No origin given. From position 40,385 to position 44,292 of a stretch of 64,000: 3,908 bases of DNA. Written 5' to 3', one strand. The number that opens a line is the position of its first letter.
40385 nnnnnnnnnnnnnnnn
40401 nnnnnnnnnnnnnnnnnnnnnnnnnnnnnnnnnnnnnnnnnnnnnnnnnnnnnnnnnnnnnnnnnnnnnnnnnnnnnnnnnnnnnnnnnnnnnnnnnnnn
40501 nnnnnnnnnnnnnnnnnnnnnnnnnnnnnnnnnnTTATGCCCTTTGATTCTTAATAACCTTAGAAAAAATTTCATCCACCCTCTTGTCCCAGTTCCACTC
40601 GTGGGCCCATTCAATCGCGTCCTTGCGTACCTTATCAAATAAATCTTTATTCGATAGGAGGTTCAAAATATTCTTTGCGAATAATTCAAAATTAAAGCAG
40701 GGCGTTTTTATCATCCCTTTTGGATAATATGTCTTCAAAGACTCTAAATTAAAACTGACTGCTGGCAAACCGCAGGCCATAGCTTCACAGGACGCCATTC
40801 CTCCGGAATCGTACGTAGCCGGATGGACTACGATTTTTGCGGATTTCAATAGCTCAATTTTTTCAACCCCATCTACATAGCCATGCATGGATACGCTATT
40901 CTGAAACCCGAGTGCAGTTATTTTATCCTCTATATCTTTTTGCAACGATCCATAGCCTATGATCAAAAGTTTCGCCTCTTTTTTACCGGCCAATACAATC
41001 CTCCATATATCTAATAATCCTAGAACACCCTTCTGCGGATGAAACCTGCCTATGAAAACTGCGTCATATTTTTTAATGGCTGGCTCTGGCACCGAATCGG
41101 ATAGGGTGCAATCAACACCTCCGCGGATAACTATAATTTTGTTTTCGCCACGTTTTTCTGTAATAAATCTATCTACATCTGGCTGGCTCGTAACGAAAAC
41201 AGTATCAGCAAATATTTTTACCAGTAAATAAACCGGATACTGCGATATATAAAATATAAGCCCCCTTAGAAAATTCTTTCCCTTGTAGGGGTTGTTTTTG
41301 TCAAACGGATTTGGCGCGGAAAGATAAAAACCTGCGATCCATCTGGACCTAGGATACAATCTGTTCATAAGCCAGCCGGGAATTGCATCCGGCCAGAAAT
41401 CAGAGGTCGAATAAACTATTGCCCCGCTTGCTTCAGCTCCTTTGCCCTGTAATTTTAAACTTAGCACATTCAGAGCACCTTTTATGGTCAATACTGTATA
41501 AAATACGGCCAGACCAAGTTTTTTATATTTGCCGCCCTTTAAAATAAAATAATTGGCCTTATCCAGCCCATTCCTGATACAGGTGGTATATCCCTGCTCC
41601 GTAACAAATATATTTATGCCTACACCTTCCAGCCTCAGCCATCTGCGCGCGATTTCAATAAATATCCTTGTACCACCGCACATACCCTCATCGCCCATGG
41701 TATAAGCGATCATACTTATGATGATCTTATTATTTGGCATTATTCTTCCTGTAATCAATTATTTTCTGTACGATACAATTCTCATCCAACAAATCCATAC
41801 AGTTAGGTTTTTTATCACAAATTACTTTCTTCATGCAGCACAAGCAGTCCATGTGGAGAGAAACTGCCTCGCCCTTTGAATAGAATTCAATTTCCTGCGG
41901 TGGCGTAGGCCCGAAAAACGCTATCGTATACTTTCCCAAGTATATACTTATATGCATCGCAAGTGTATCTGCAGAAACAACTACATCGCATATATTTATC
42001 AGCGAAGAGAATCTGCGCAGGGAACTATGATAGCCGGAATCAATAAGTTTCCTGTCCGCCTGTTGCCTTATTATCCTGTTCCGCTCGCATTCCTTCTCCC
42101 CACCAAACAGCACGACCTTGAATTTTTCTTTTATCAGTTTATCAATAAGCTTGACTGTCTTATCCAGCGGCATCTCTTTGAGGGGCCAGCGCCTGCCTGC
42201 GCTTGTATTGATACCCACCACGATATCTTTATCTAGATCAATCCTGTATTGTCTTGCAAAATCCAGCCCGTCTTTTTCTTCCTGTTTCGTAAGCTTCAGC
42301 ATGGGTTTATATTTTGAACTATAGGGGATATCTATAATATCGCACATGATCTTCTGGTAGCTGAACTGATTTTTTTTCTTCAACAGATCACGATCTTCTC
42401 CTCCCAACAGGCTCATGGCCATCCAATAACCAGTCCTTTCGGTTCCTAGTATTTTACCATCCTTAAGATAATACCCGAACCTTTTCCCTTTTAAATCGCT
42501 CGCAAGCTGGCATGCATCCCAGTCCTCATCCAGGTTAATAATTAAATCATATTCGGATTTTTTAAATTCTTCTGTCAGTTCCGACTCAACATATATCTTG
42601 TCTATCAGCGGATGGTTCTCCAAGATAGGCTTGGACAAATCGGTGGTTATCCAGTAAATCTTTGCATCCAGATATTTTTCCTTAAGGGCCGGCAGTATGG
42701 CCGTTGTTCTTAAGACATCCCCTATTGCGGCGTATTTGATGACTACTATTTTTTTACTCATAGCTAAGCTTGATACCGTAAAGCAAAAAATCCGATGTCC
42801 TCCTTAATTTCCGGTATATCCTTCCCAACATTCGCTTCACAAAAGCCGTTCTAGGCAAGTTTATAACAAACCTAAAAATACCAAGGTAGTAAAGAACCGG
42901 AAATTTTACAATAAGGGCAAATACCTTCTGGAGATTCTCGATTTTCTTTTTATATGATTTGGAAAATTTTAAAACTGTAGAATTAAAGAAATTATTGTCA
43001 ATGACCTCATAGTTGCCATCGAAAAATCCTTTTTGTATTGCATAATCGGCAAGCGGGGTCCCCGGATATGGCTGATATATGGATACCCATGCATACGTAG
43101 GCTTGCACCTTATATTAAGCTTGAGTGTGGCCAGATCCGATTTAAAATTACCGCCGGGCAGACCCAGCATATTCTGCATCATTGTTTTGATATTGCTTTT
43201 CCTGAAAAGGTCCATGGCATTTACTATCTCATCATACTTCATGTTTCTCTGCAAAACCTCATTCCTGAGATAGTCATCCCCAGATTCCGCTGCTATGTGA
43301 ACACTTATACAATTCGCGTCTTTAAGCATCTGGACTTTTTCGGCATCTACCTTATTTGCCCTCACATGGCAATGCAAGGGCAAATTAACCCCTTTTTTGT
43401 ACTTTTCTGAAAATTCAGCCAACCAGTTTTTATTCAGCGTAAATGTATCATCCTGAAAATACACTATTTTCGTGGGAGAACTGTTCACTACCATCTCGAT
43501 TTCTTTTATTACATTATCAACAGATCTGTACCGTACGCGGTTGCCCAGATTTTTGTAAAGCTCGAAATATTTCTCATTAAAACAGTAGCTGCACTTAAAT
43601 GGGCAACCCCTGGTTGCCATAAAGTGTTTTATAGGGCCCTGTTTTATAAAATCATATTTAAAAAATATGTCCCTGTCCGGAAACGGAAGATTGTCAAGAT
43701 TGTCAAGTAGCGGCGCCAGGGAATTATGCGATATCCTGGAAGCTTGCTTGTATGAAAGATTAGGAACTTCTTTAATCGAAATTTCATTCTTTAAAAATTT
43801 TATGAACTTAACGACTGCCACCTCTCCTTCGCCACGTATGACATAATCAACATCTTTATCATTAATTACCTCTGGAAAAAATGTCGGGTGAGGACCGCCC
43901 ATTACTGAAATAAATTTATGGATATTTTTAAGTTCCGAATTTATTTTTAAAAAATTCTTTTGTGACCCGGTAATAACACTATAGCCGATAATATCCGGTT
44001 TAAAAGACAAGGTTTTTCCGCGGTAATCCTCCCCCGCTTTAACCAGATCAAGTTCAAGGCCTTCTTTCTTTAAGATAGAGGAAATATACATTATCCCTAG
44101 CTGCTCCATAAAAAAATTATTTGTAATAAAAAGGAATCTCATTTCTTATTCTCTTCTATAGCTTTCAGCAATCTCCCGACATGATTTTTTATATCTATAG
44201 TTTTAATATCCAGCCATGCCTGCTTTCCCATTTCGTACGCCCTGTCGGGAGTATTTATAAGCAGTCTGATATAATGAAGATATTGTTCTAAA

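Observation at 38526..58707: Five radical-SAM enzymes plus a TPP-dependent ALS-like enzyme and a C-methyltransferase inside a nucleotide-sugar cluster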

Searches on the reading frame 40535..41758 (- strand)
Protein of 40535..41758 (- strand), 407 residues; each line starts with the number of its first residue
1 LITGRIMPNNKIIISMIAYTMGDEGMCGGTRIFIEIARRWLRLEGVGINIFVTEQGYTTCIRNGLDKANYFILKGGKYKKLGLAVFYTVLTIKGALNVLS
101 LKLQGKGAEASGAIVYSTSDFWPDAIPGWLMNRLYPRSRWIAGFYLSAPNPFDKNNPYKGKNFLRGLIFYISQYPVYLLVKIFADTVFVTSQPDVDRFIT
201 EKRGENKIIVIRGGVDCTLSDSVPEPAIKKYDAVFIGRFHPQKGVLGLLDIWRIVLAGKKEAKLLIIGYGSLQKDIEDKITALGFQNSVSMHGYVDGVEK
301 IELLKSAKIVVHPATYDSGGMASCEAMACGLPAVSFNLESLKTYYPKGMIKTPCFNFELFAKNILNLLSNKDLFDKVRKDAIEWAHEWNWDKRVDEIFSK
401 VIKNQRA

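Call 5: search_protein_families(library=pfam, proteins=[window:40535-41758:-])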
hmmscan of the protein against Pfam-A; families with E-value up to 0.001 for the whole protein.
window:40535-41758:- (407 aa): 4 families
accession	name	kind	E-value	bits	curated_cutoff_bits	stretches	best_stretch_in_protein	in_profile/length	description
PF00534.26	Glycos_transf_1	-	1e-26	93.9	26.4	1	229-383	14-171/172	Glycosyl transferases group 1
PF13692.12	Glyco_trans_1_4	-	3.7e-22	79.5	27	1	233-370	4-142/142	Glycosyl transferases group 1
PF20706.3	GT4-conflict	-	8.3e-06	25.5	26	1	196-334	162-309/385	Family 4 Glycosyltransferase in conflict systems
PF13524.12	Glyco_trans_1_2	-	2.8e-05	24.5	25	1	284-398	23-143/144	Glycosyl transferase-like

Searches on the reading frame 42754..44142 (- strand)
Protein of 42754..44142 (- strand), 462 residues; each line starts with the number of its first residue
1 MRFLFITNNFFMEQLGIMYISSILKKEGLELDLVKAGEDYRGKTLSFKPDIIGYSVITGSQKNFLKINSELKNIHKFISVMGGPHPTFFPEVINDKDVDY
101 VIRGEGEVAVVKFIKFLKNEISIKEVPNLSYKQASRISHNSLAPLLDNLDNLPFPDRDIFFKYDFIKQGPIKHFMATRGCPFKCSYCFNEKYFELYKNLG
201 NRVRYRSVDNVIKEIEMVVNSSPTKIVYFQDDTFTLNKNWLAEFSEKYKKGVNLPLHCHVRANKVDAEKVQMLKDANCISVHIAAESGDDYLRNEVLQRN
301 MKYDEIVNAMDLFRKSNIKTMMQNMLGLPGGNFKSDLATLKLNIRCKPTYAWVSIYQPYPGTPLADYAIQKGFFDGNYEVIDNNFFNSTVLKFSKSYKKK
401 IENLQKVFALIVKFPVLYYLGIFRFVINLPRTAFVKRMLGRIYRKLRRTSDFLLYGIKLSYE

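Call 5: search_protein_families(library=pfam, proteins=[window:42754-44142:-])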
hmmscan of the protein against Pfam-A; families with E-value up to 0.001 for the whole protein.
window:42754-44142:- (462 aa): 2 families
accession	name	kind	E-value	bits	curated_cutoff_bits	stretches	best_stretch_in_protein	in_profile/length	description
PF04055.27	Radical_SAM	-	2.2e-23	83.7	29.5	1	177-334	4-157/166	Radical SAM superfamily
PF02310.24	B12-binding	-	5e-14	52.6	32.1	1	4-112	4-119/121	B12 binding domain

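Call 8: search_protein_families(library=ncbifam, proteins=[window:42754-44142:-])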
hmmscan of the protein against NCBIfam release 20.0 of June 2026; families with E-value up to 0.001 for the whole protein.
window:42754-44142:- (462 aa): 21 families
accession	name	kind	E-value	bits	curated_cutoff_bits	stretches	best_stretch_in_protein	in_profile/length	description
TIGR03471.1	HpnJ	equivalog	4.9e-36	124.6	577.6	1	62-405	82-425/472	hopanoid biosynthesis associated radical SAM protein HpnJ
TIGR02026.1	BchE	equivalog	1.2e-29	103.5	481.35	1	15-370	23-389/497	magnesium-protoporphyrin IX monomethyl ester anaerobic oxidative cyclase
TIGR04072.2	rSAM_ladder_B12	equivalog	1.2e-28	100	360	1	63-395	85-399/443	lipid biosynthesis B12-binding/radical SAM protein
NF050148.1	rSAM_ApyD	equivalog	3.2e-28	98.5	750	1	44-415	70-433/645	RiPP biosynthesis radical SAM protein ApyD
TIGR04479.1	bcpD_PhpK_rSAM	subfamily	3.9e-28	98.1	600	1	99-363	173-426/504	PhpK family radical SAM P-methyltransferase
TIGR04013.1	B12_SAM_MJ_1487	hypoth_equivalog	4e-28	98.3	251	1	48-367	43-356/382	TIGR04013 family B12-binding domain/radical SAM domain-containing protein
NF033070.1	rSAM_AprD4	equivalog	1.9e-23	83.1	500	1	141-381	162-403/456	AprD4 family radical SAM diol-dehydratase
TIGR04014.1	B12_SAM_MJ_0865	equivalog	1.6e-22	79.9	360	1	15-371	12-361/434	methyl-coenzyme M reductase glutamine C-methyltransferase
TIGR04295.1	B12_rSAM_oligo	hypoth_equivalog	5.6e-21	74.7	400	1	78-373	103-387/422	TIGR04295 family B12-binding domain-containing radical SAM protein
NF038361.1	rSAM_Sden_1168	equivalog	1.1e-18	67.1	575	1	38-406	130-509/560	Sden_1168 family B12-binding radical SAM P-methyltransferase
TIGR04385.1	B12_rSAM_cofa1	equivalog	6.7e-18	65.1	450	1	15-334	21-352/438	B12 lower ligand biosynthesis radical SAM protein BzaD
NF033712.0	B12_rSAM_KedN5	subfamily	1.1e-17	63.5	700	1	48-336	62-360/624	KedN5 family methylcobalamin-dependent radical SAM C-methyltransferase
TIGR04190.1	B12_SAM_Ta0216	equivalog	6e-16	58.1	500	1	67-315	99-362/554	TIGR04190 family B12-binding domain/radical SAM domain protein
TIGR04367.1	HpnR_B12_rSAM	equivalog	2.7e-14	52.6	650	1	12-363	20-368/490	hopanoid C-3 methylase HpnR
TIGR03975.1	rSAM_ocin_1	subfamily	8.5e-10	37.8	281.85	1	46-282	126-367/606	RiPP maturation radical SAM C-methyltransferase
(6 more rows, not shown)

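Call 41: search_solved_structures(query=window:42754-44142:-, max_evalue=0.01)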
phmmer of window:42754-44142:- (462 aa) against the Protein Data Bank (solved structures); distinct sequences matched with E-value up to 0.01: 4.
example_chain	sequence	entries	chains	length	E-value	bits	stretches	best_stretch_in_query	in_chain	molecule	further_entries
6fd2_B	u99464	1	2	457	1.4e-19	73.6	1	144-381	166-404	Putative apramycin biosynthetic oxidoreductase 4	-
9ccb_A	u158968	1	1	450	2e-15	59.9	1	59-374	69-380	Radical SAM core domain-containing protein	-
5ul2_A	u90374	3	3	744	1.2e-09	40.9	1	19-214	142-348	OxsB protein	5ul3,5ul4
9n1b_A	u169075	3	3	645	2.7e-05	26.5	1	100-333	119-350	Radical SAM protein | Radical SAM enzyme CysS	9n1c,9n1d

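Call 56: find_related_loci(query=window:42754-44142:-, collection=viral_contigs, flank=10000)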
Query window:42754-44142:- (462 aa) in viral_contigs; peptide patterns used: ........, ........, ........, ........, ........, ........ (x = any residue, [..] = any of these).
6 stretches matched a pattern, but none encodes a relative of the query by tblastn (E <= 1e-3).

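Call 75: search_protein_representatives(protein=window:42754-44142:-)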
Query: 462 residues. Proteins with E-value up to 0.001 (for the whole library): 39746; up to 1e-10: 24661; up to 1e-30: 4198. The best 150 are listed.
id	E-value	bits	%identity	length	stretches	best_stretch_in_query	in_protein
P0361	9.5e-175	598.3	56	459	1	1-459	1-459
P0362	3.3e-147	507.5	54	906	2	186-459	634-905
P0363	9.7e-129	446.7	45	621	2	185-459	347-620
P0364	4.4e-120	418.1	45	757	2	163-459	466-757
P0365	1.8e-118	412.8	44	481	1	1-436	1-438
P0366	5.8e-116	404.5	44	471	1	1-430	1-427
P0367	7.9e-114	397.5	45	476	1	2-432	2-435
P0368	2.4e-113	395.9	43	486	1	1-430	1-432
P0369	1.1e-112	393.7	42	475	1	1-435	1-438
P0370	3.3e-111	388.9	45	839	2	44-447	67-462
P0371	7.8e-110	384.3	45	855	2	44-435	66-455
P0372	4.6e-108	378.5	45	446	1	1-459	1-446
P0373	6.1e-106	371.5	43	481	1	1-419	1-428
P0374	7.9e-106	371.1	41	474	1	2-439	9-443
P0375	3.7e-105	368.9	43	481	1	2-418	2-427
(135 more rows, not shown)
